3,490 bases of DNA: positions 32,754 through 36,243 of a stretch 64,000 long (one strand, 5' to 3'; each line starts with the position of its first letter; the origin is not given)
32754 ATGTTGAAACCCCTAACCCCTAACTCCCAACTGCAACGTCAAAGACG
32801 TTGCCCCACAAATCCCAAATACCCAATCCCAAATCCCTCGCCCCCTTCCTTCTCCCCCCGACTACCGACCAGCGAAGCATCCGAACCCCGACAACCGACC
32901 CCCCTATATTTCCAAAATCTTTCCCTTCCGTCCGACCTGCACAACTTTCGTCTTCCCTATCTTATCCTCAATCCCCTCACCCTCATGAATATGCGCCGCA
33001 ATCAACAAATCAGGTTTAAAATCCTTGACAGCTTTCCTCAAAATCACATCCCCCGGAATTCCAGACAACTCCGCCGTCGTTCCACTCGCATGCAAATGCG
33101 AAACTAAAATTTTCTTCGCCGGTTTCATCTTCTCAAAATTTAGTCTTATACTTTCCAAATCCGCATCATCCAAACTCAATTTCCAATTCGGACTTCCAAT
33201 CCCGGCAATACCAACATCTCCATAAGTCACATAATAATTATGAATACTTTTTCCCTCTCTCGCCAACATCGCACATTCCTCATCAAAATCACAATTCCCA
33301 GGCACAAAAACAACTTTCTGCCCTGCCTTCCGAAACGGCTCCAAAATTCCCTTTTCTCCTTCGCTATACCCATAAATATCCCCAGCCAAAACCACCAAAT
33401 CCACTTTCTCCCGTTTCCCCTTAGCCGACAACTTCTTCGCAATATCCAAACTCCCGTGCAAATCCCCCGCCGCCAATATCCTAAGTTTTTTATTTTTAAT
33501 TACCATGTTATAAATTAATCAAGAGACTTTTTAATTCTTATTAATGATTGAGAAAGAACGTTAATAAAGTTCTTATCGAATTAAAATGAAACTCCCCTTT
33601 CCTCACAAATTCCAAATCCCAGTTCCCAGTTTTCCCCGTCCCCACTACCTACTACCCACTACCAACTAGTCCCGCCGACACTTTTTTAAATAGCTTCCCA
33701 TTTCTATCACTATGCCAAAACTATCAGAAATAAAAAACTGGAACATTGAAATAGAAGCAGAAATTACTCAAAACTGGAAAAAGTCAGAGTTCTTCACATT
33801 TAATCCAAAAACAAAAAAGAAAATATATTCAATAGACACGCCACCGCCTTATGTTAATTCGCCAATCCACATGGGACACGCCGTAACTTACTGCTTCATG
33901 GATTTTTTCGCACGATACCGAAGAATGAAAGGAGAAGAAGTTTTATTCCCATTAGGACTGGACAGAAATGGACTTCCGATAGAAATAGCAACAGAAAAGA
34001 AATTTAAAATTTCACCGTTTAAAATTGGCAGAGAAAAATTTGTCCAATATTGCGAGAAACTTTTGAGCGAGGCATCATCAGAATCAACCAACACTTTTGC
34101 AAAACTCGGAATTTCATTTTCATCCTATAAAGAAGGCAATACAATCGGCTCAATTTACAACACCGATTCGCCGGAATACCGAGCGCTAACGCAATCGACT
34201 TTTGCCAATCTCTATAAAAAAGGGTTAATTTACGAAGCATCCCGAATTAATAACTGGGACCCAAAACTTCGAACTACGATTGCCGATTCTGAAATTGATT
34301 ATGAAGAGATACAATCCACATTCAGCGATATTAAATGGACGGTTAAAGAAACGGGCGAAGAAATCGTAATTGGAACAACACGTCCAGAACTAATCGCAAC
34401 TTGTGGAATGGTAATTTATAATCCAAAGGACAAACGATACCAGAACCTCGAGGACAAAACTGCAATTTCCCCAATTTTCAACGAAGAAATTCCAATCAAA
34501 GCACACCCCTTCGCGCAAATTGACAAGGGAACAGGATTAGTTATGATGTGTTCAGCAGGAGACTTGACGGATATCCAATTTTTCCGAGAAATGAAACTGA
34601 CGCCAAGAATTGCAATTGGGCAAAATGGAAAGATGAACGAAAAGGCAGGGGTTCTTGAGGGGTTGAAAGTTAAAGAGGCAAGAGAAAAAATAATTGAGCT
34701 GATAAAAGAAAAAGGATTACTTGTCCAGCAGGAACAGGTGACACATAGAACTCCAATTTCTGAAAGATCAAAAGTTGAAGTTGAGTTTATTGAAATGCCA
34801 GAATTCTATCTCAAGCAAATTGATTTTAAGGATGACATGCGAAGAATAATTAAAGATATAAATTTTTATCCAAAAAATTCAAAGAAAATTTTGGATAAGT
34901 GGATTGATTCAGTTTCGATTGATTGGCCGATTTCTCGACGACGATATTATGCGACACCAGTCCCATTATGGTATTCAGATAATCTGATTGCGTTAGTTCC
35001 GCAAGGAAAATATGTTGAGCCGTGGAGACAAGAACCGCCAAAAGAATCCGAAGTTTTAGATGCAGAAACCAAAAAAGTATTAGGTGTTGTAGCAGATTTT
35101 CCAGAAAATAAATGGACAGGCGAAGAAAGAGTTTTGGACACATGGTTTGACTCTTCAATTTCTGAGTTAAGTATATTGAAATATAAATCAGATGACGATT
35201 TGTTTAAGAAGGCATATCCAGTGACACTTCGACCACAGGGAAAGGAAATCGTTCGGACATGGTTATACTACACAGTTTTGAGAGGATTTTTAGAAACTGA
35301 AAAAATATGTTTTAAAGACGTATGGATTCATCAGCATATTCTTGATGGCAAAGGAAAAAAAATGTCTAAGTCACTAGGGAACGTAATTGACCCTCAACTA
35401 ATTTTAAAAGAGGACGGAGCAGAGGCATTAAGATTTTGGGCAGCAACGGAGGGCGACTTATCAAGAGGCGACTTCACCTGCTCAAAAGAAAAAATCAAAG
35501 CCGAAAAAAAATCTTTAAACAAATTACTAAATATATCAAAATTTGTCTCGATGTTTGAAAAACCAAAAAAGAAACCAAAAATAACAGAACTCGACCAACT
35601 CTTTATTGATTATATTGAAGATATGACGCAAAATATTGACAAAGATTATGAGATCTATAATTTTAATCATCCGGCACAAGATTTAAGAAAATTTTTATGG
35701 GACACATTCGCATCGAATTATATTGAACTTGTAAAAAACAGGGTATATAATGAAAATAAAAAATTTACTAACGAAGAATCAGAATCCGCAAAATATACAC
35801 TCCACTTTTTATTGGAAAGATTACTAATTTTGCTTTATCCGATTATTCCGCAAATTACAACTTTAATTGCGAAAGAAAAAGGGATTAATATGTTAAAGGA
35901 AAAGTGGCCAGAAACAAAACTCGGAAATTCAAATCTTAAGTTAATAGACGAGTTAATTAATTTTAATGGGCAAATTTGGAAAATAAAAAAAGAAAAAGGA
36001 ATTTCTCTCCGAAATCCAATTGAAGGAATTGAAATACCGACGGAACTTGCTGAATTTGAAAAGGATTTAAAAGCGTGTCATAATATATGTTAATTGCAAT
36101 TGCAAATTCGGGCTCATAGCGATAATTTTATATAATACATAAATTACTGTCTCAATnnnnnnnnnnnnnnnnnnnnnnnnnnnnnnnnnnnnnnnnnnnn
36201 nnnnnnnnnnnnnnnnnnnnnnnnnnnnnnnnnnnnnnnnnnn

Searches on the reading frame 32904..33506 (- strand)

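Call 10: search_protein_families(library=pfam, proteins=[window:32904-33506:-], max_evalue=0.01)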
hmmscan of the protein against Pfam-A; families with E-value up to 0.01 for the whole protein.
window:32904-33506:- (200 aa): 3 families
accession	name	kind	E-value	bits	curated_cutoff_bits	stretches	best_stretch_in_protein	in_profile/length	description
PF00149.33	Metallophos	-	9.3e-20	72.3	21.5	1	8-175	1-190/191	Calcineurin-like phosphoesterase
PF12850.12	Metallophos_2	-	2.3e-09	37.9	27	1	9-192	2-133/154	Calcineurin-like phosphoesterase superfamily domain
PF14582.11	Metallophos_3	-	6.5e-08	32.7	28.2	1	7-47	5-45/259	Metallophosphoesterase, calcineurin superfamily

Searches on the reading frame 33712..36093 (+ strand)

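Call 61: search_protein_families(library=pfam, proteins=[window:33712-36093:+], max_evalue=0.001)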
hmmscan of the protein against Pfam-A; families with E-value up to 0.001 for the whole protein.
window:33712-36093:+ (793 aa): 5 families
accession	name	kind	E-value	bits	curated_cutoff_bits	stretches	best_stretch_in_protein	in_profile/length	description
PF00133.28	tRNA-synt_1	-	5.3e-84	282.8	22.7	1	18-578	2-403/414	tRNA synthetases class I (I, L, M and V)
PF09334.17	tRNA-synt_1g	-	5.3e-32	111.5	20.1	2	41-196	3-136/391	tRNA synthetases class I (M)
PF08264.19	Anticodon_1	-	6.3e-23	81.7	25.1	1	628-771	1-145/148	Anticodon-binding domain of tRNA ligase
PF01406.26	tRNA-synt_1e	-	5.9e-08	32.9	27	1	535-579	238-282/301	tRNA synthetases class I (C) catalytic domain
PF13603.12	tRNA-synt_1_2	-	2.1e-06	27.8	25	1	248-308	86-146/185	Leucyl-tRNA synthetase, editing domain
